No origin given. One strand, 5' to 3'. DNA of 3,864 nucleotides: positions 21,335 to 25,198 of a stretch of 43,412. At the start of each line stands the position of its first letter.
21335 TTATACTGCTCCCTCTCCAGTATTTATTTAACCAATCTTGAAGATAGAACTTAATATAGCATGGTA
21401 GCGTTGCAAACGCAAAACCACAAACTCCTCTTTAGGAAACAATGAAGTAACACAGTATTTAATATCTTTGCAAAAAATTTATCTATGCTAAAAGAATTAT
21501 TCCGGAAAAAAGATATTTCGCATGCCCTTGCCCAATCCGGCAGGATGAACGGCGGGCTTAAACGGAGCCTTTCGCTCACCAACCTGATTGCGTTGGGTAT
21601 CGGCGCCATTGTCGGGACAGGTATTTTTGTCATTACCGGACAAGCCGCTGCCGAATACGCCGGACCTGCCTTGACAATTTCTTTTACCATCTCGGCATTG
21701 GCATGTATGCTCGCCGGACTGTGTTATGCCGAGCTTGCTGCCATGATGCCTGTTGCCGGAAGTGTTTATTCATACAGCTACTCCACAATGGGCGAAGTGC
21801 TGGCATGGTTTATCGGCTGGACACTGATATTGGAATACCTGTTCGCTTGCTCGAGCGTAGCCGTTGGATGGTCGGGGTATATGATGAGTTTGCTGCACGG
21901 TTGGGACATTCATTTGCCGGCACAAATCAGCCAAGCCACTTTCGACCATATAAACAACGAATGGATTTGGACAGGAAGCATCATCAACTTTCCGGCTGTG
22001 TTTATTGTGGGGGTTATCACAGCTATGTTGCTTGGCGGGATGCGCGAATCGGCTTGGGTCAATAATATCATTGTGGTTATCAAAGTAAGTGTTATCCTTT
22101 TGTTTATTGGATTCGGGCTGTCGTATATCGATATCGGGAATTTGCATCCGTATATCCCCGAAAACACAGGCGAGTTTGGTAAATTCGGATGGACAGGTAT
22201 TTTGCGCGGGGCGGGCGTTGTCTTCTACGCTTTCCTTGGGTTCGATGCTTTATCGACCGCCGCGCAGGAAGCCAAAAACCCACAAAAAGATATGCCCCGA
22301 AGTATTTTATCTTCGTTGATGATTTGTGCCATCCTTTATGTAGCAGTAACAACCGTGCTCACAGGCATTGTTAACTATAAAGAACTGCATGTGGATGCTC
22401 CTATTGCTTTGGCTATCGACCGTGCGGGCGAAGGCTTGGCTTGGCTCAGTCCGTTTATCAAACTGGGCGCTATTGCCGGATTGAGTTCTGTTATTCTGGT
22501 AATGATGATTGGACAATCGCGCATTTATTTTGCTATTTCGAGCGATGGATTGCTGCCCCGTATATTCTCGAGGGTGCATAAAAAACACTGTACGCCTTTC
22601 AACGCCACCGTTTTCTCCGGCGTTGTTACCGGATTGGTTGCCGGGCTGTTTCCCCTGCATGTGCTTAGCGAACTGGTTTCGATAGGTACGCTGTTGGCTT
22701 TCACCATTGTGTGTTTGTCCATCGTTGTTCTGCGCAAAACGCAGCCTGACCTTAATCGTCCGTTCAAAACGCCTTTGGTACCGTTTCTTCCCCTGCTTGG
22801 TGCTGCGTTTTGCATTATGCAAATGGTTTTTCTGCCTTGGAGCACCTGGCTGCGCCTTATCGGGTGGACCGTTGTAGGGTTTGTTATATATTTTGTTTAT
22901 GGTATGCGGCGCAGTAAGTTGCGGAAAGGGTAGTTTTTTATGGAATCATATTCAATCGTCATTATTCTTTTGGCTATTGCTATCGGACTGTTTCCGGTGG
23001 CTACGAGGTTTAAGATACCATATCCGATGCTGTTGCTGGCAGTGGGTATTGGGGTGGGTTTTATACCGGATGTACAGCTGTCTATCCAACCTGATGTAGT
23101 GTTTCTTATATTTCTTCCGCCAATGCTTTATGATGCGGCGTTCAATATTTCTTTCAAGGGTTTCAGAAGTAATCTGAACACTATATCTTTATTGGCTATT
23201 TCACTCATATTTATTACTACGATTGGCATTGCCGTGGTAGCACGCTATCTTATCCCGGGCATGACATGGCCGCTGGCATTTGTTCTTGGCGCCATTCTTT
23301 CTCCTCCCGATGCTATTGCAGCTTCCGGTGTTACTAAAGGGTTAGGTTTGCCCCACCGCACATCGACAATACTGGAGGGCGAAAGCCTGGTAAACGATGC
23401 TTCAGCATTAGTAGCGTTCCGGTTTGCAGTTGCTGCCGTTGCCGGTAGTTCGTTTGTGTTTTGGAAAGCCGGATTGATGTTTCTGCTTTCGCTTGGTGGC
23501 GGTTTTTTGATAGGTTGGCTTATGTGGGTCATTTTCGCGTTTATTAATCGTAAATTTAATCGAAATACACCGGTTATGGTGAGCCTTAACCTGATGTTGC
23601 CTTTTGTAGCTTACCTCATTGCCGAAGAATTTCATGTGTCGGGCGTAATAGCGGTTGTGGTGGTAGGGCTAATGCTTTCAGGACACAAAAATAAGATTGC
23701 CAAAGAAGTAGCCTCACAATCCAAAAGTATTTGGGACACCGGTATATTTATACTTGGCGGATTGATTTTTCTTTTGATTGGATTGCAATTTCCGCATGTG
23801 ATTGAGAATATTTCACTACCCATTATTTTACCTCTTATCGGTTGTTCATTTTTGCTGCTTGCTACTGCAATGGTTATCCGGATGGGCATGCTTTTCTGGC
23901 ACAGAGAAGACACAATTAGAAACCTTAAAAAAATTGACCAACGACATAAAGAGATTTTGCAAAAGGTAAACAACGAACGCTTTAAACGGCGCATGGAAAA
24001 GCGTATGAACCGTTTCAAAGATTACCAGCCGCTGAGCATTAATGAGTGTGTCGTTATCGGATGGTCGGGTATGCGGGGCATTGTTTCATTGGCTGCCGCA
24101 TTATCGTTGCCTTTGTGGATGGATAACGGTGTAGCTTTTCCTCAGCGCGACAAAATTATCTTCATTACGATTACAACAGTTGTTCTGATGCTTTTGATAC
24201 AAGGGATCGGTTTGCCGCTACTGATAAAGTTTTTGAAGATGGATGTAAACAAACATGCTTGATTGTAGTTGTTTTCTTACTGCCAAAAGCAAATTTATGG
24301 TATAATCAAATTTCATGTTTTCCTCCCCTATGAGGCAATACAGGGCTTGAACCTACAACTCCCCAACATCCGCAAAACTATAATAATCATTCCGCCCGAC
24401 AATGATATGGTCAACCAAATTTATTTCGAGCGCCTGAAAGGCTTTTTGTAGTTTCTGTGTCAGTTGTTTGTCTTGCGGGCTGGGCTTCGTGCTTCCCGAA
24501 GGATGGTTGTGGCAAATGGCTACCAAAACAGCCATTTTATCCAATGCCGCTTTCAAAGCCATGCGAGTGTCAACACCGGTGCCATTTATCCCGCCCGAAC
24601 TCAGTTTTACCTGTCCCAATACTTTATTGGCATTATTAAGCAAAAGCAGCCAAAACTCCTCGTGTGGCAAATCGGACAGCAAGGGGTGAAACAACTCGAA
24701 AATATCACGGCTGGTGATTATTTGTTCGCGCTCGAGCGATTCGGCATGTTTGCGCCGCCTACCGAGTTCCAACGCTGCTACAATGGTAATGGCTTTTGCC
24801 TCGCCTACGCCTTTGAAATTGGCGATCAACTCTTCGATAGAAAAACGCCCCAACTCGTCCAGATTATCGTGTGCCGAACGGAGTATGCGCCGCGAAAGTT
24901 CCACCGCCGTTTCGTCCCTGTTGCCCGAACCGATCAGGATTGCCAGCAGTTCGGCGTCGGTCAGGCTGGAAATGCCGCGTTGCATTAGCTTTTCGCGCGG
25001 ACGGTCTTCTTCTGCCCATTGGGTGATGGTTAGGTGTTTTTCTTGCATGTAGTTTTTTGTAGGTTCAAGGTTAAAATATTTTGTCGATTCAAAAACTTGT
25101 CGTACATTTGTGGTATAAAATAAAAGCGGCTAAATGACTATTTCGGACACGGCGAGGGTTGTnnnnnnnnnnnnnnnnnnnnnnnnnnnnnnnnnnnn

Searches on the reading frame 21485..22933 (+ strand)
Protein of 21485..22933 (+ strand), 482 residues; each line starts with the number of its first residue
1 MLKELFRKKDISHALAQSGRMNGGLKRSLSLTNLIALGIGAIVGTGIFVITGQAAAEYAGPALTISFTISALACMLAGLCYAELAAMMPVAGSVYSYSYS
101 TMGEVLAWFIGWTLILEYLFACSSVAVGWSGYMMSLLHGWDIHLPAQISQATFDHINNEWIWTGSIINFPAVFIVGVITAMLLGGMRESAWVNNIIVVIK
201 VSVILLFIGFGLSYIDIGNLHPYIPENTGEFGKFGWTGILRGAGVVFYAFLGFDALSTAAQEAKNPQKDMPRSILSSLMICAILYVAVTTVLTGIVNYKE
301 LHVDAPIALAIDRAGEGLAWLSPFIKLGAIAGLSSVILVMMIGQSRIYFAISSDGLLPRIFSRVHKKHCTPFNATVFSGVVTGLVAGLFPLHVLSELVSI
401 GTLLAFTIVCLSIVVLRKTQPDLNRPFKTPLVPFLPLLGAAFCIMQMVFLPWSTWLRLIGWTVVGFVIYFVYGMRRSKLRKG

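Call 36: search_protein_families(library=pfam, proteins=[window:21485-22933:+])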
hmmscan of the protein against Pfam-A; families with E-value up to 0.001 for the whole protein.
window:21485-22933:+ (482 aa): 3 families
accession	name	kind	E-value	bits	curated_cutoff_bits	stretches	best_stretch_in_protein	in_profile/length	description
PF13520.12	AA_permease_2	-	1.1e-59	202.9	27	1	29-450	1-407/427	Amino acid permease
PF00324.27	AA_permease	-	1.4e-39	136.5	24.6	1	35-457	3-427/470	Amino acid permease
PF13906.12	AA_permease_C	-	2.3e-12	47.2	27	1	427-477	1-51/51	C-terminus of AA_permease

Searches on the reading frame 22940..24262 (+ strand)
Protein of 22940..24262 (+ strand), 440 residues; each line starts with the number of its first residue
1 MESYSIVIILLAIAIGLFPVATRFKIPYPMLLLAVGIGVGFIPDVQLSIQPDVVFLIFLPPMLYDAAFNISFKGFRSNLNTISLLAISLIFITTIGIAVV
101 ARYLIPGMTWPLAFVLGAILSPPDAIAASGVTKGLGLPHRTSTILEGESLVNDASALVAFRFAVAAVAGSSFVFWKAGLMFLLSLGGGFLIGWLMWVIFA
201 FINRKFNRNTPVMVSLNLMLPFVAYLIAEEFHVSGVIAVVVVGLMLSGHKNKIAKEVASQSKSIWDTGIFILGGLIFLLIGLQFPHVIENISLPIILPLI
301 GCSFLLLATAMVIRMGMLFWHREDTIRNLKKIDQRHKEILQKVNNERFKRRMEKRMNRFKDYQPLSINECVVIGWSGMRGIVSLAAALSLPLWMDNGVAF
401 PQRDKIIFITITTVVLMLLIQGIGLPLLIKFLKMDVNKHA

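Call 36: search_protein_families(library=pfam, proteins=[window:22940-24262:+])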
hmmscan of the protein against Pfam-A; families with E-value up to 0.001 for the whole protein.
window:22940-24262:+ (440 aa): 1 family
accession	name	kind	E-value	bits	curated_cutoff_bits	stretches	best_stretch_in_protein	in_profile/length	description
PF00999.27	Na_H_Exchanger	-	3.1e-59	201.2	26.2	1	12-429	3-373/375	Sodium/hydrogen exchanger, transmembrane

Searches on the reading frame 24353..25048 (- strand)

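Call 36: search_protein_families(library=pfam, proteins=[window:24353-25048:-])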
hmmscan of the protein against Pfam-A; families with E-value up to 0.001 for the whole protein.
window:24353-25048:- (231 aa): 3 families
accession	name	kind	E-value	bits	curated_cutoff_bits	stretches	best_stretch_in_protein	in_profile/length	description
PF04002.20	RadC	-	7.1e-39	132.9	22.1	1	112-227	3-118/121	RadC-like JAB domain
PF20582.4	UPF0758_N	-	1.6e-29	102.2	27.1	1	8-87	1-77/77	UPF0758 N-terminal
PF14464.11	Prok-JAB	-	0.0003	21.1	25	1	160-201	53-94/114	Prokaryotic homologs of the JAB domain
